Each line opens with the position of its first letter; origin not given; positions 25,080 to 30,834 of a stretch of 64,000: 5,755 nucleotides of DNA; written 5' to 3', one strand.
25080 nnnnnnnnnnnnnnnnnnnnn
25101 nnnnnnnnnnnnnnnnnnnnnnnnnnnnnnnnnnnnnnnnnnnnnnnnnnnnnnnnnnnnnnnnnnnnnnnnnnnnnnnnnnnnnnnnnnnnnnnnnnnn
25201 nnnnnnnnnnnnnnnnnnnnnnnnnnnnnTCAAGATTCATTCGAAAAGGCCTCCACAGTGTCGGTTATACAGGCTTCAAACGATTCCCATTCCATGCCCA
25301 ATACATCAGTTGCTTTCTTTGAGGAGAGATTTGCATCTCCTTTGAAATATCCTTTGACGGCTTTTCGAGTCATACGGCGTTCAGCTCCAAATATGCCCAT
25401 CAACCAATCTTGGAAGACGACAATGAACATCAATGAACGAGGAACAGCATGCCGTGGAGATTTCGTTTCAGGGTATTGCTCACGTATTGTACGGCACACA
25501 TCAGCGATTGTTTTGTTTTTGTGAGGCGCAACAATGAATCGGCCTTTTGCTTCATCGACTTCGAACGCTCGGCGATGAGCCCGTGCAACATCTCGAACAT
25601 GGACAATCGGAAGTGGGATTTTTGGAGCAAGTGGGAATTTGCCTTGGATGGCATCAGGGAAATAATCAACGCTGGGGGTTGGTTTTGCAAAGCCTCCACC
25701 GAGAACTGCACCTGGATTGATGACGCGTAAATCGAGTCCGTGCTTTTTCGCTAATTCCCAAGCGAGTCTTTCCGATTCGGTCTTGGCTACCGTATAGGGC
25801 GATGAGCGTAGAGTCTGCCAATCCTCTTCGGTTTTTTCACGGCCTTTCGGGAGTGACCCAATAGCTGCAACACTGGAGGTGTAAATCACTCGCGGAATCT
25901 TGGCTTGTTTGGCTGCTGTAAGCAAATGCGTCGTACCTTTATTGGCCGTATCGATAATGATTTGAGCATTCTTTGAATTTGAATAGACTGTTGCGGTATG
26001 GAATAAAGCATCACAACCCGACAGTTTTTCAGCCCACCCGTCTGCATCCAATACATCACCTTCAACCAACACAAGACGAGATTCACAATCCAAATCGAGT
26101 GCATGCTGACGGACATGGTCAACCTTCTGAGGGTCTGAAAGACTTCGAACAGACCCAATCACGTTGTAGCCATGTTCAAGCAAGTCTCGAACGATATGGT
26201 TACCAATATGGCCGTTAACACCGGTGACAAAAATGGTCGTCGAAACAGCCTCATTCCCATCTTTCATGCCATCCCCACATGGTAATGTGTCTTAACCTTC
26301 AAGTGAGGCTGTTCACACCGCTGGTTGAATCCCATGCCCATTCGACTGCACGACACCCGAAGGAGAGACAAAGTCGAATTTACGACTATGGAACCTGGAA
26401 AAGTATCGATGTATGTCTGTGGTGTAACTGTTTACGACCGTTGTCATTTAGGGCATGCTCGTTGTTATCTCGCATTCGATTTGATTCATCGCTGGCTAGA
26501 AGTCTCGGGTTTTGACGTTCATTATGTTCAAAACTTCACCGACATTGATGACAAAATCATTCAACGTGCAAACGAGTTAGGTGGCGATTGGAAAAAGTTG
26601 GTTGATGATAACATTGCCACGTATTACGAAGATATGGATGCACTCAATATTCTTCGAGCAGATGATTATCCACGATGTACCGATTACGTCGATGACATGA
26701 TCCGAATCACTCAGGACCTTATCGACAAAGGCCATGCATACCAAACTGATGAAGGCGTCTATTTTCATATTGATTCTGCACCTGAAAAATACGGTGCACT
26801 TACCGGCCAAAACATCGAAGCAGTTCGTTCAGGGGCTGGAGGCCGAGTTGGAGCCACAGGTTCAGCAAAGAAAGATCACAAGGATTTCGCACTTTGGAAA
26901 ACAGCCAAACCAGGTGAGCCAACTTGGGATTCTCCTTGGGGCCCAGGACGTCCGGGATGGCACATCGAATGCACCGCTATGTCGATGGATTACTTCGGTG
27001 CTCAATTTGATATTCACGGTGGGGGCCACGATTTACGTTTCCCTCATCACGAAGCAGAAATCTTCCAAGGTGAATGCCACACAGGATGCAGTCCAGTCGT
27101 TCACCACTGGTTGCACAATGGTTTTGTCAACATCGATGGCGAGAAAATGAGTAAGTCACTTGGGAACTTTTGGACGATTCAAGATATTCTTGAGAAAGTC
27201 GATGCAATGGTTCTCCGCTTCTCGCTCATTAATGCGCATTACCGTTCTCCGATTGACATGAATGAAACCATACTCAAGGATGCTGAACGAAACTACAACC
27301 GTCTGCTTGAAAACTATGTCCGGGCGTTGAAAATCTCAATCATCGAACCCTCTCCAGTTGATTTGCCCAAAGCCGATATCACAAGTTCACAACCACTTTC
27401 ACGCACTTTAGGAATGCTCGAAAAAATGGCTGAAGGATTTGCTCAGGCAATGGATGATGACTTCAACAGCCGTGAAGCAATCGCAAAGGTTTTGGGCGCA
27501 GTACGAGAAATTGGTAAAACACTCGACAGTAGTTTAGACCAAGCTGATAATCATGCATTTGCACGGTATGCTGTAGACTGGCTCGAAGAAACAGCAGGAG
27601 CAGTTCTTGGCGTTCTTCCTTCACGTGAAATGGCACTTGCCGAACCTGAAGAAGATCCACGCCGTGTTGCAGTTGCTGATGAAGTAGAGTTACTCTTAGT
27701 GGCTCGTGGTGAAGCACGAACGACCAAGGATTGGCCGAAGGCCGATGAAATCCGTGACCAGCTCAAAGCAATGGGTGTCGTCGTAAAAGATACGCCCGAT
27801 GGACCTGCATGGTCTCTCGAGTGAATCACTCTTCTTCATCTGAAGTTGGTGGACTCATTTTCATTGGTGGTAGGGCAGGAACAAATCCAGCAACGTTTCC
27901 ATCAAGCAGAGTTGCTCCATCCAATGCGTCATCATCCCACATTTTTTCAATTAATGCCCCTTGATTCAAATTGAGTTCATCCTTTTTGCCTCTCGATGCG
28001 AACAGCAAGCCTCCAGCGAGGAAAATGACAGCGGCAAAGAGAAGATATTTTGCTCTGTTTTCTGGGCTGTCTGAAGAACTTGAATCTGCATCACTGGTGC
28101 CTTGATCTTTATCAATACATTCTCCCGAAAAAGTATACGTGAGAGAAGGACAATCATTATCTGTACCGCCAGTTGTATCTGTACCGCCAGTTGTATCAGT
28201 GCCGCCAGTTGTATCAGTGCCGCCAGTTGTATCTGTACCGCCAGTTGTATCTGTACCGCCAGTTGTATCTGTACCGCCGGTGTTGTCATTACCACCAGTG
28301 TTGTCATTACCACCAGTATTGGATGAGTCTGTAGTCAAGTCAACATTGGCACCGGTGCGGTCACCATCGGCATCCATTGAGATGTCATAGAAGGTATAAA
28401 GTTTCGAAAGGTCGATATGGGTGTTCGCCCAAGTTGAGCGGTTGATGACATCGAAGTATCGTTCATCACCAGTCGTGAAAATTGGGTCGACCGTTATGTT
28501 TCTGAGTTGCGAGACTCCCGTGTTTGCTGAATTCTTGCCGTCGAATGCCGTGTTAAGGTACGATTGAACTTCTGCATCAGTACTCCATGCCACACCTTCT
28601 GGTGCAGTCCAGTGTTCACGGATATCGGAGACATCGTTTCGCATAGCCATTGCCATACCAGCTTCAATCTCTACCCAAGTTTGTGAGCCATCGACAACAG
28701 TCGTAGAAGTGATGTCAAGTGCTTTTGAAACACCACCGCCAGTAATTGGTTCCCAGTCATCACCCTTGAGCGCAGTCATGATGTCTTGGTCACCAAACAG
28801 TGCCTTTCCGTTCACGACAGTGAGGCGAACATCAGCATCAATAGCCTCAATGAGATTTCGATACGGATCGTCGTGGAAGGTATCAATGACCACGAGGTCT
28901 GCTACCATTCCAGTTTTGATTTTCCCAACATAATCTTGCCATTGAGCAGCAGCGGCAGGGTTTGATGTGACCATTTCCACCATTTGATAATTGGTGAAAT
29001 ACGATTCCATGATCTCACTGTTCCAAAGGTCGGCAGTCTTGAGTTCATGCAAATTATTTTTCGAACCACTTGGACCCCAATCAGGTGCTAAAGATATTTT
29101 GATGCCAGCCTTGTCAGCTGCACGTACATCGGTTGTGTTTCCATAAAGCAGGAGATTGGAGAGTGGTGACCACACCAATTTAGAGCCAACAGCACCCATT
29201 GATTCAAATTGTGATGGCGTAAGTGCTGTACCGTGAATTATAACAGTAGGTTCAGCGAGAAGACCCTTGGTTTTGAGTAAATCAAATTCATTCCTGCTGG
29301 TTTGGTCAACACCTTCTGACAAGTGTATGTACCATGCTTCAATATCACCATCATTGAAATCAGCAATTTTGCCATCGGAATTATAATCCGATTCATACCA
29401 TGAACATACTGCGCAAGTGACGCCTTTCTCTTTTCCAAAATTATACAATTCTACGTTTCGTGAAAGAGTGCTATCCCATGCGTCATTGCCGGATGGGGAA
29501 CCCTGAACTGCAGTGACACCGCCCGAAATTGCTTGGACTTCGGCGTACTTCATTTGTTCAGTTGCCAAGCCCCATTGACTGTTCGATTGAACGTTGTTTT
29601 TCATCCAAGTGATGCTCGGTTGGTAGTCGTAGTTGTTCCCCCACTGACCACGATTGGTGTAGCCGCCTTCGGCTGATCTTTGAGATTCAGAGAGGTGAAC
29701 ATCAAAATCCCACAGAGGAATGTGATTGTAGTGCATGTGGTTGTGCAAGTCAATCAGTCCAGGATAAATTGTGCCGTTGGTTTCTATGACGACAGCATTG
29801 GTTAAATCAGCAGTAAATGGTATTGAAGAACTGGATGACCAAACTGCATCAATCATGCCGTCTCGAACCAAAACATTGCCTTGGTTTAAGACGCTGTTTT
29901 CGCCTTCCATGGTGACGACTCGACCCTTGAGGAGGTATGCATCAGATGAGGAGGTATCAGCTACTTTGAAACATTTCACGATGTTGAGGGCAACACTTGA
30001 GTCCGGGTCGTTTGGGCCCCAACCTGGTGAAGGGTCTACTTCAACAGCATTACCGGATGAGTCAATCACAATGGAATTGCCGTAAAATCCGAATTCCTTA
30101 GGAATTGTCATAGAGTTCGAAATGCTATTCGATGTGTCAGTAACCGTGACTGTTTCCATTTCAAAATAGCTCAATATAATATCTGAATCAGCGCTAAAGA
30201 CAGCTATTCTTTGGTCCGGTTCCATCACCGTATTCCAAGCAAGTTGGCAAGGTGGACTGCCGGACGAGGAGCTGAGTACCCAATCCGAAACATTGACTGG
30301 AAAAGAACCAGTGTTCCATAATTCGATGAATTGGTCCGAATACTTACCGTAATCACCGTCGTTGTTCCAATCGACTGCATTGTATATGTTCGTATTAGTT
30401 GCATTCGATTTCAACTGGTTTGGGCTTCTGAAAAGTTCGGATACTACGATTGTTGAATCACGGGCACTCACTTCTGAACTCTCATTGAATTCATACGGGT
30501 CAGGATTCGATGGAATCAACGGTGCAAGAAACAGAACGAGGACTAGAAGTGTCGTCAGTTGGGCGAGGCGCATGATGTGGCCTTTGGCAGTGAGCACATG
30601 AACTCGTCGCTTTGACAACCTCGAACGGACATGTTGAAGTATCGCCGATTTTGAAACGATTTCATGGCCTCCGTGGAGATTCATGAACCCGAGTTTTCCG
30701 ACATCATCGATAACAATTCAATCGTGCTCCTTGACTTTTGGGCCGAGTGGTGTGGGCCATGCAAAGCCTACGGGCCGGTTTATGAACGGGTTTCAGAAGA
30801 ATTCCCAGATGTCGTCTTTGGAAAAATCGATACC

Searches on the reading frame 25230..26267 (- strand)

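Call 89: search_protein_families(library=pfam, proteins=[window:25230-26267:-], max_evalue=0.001)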
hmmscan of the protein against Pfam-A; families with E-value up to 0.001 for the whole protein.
window:25230-26267:- (345 aa): 7 families
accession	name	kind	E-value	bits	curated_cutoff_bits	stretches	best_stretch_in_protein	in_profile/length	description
PF01370.27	Epimerase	-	1.2e-28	100.6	20.9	1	12-239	1-229/240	NAD dependent epimerase/dehydratase family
PF01073.25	3Beta_HSD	-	3.4e-18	66.1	22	1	14-168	2-156/280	3-beta hydroxysteroid dehydrogenase/isomerase family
PF16363.11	GDP_Man_Dehyd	-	1.4e-17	64.6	27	1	13-179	1-174/332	GDP-mannose 4,6 dehydratase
PF13460.12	NAD_binding_10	-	3.8e-17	63.2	27.2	1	16-188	1-146/184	NAD(P)H-binding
PF07993.18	NAD_binding_4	-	3e-15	56.5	20.1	1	14-196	1-211/258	Male sterility protein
PF05368.20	NmrA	-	1.3e-11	45.1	27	1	10-133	3-108/298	NmrA-like family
PF02719.21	Polysacc_synt_2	-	2.6e-05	24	20.2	1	12-135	1-131/293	Polysaccharide biosynthesis protein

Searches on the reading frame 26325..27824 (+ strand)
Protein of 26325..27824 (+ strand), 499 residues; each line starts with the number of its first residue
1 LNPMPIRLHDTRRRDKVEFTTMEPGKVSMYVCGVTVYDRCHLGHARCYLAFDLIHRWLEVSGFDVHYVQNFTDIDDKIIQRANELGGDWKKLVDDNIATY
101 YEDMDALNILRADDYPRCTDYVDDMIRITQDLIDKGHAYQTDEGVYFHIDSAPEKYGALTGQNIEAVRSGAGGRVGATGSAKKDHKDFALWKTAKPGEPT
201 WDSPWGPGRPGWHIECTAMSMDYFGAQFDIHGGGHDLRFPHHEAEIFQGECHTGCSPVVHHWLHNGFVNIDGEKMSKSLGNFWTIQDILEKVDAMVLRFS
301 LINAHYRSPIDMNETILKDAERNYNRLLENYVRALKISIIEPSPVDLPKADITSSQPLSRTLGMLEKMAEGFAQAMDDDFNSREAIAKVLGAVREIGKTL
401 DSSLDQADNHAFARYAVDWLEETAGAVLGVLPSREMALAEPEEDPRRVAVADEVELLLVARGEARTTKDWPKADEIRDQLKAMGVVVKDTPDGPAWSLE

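Call 90: search_protein_families(library=pfam, proteins=[window:26325-27824:+], max_evalue=0.001)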
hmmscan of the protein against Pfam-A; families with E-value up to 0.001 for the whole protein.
window:26325-27824:+ (499 aa): 6 families
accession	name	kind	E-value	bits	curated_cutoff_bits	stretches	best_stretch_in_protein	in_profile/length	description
PF01406.26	tRNA-synt_1e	-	1.4e-124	415.8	27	1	19-321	2-300/301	tRNA synthetases class I (C) catalytic domain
PF09334.17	tRNA-synt_1g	-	3.2e-14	52.9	20.1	2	38-146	12-121/391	tRNA synthetases class I (M)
PF23493.1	CysS_C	-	1.7e-10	41.3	23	1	451-493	5-47/51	Cysteinyl-tRNA ligase anticodon binding domain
PF09190.17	DALR_2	-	1.1e-08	35.9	22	1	372-431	2-56/57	DALR domain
PF00133.28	tRNA-synt_1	-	8.8e-08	31.7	22.7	1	229-311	330-412/414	tRNA synthetases class I (I, L, M and V)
PF01921.24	tRNA-synt_1f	-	4.8e-06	26.2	27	1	268-332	275-340/360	tRNA synthetases class I (K)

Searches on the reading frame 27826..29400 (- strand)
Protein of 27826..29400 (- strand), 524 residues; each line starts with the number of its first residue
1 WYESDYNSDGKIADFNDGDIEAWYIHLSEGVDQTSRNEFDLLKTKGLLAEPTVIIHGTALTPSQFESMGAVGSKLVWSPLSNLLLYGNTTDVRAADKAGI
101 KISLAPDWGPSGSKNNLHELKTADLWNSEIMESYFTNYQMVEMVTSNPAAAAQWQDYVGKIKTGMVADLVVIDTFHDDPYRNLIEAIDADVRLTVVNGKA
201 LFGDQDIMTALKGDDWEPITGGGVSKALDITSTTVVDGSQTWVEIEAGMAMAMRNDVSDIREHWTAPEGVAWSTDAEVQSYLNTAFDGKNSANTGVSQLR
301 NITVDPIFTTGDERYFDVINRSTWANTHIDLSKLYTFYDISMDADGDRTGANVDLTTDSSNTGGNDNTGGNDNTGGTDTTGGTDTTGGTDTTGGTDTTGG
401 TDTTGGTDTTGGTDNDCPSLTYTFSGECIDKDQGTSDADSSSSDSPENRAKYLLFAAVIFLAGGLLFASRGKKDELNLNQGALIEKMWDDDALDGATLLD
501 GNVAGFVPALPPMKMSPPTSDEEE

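Call 29: find_related_loci(query=window:27826-29400:-, collection=genome_contigs, flank=2000)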
Query window:27826-29400:- (524 aa) in genome_contigs; peptide patterns used: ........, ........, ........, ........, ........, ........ (x = any residue, [..] = any of these).
40 stretches matched a pattern; 25 encode a relative of the query (tblastn E <= 1e-3); 24 distinct loci.
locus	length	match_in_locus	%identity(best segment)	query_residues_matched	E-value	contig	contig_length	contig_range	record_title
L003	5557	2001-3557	82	1-524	0e+0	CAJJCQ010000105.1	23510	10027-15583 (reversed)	uncultured Candidatus Poseidoniales archaeon isolate FRAM18_bin097 genome assembly, contig: FRAM17_bin097-105, whole gen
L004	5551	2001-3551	80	1-524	0e+0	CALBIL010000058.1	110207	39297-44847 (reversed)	MAG TPA_asm: uncultured euryarchaeote isolate ERR2206762_bin.189_CONCOCT_v1.1_MAG genome assembly, contig: ERZ887853.28,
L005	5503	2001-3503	73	1-523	0e+0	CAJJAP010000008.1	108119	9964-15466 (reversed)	uncultured Candidatus Poseidoniales archaeon isolate FRAM18_bin108 genome assembly, contig: FRAM17_bin108-8, whole genom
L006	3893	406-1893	72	1-523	0e+0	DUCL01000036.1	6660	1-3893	MAG TPA_asm: Candidatus Poseidoniales archaeon isolate UWMA-0328 NODE_14738_length_6660_cov_0.423259, whole genome shotg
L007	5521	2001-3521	70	1-523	0e+0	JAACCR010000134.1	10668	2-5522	MAG: Methanobacteriota archaeon isolate H12BWF_bin.14 H12bwf_k87_2693648_1_10668, whole genome shotgun sequence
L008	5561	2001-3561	90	1-524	0e+0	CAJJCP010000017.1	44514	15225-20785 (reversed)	uncultured Candidatus Poseidoniales archaeon isolate FRAM18_bin100 genome assembly, contig: FRAM17_bin100-17, whole geno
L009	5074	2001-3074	88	1-358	0e+0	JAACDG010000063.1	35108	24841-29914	MAG: Methanobacteriota archaeon isolate HS5BWF_bin.1 HS5bwf_k87_700705_1_35108, whole genome shotgun sequence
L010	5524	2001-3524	62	5-524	0e+0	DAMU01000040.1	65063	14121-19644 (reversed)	MAG TPA_asm: Euryarchaeota archaeon UBA91 UBA91_contig_12279, whole genome shotgun sequence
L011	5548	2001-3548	64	1-523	0e+0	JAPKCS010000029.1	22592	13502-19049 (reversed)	MAG: Candidatus Poseidoniaceae archaeon isolate ANT-70 NODE_925_length_22592_cov_12.219816, whole genome shotgun sequenc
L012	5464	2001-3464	59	3-507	0e+0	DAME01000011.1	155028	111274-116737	MAG TPA_asm: Euryarchaeota archaeon UBA88 UBA88_contig_741, whole genome shotgun sequence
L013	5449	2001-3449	66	5-507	0e+0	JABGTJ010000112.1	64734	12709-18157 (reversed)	MAG: Methanobacteriota archaeon isolate SI034_bin128 k141_2231493, whole genome shotgun sequence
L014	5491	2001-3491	59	3-524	0e+0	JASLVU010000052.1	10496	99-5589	MAG: Candidatus Poseidoniaceae archaeon isolate ETNP17_MAG_7 NODE_52_length_10496_cov_2.852289, whole genome shotgun seq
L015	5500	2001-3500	60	3-524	0e+0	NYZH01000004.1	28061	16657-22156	MAG: Methanobacteriota archaeon isolate ARS60 405, whole genome shotgun sequence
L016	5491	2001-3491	61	3-518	0e+0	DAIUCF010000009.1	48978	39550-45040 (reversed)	MAG TPA_asm: Candidatus Poseidoniaceae archaeon isolate CTOTU8138 NODE_293_length_48978_cov_10.613168, whole genome shot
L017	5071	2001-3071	74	5-361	0e+0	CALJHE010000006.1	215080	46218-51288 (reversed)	MAG: Candidatus Poseidoniaceae archaeon isolate S4_Bin_METABAT__259_1 genome assembly, contig: c_000000049412, whole gen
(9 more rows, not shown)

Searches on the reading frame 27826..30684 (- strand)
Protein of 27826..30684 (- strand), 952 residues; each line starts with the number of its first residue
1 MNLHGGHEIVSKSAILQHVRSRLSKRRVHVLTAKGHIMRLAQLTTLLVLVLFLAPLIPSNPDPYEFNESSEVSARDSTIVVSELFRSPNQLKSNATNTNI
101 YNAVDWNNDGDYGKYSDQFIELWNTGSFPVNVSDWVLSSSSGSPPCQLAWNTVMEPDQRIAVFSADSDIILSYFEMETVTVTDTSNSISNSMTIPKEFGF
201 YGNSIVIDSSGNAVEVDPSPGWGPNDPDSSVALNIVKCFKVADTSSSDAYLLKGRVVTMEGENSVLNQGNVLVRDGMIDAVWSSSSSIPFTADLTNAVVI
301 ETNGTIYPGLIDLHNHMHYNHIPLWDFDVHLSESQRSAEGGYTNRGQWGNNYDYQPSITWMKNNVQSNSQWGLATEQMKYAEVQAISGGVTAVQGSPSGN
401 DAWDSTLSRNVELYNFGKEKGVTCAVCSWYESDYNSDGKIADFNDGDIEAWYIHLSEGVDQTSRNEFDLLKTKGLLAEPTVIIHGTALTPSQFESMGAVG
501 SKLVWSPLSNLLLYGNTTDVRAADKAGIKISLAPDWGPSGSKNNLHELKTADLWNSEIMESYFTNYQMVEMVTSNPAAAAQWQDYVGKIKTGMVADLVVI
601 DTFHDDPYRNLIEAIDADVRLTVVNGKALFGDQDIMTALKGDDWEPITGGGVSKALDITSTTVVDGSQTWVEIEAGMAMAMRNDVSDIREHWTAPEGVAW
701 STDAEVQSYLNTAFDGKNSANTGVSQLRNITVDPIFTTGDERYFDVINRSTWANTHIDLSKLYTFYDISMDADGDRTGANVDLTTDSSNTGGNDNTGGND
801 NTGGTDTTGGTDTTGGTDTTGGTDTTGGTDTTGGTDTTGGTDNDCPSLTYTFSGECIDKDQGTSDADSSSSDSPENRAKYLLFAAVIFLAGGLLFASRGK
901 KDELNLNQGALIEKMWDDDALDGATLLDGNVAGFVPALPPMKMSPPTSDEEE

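Call 5: search_protein_families(library=pfam, proteins=[window:27826-30684:-], max_evalue=0.01)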
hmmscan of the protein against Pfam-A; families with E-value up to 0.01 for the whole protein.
window:27826-30684:- (952 aa): 3 families
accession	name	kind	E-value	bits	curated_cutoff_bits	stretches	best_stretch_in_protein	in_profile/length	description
PF01979.26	Amidohydro_1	-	9.4e-17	61.7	25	1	465-628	177-344/345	Amidohydrolase family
PF07969.17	Amidohydro_3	-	1.6e-16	61.3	29.7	1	478-628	307-470/472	Amidohydrolase family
PF00932.25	LTD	-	2.7e-05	24.9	34.3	1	111-213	22-101/109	Lamin Tail Domain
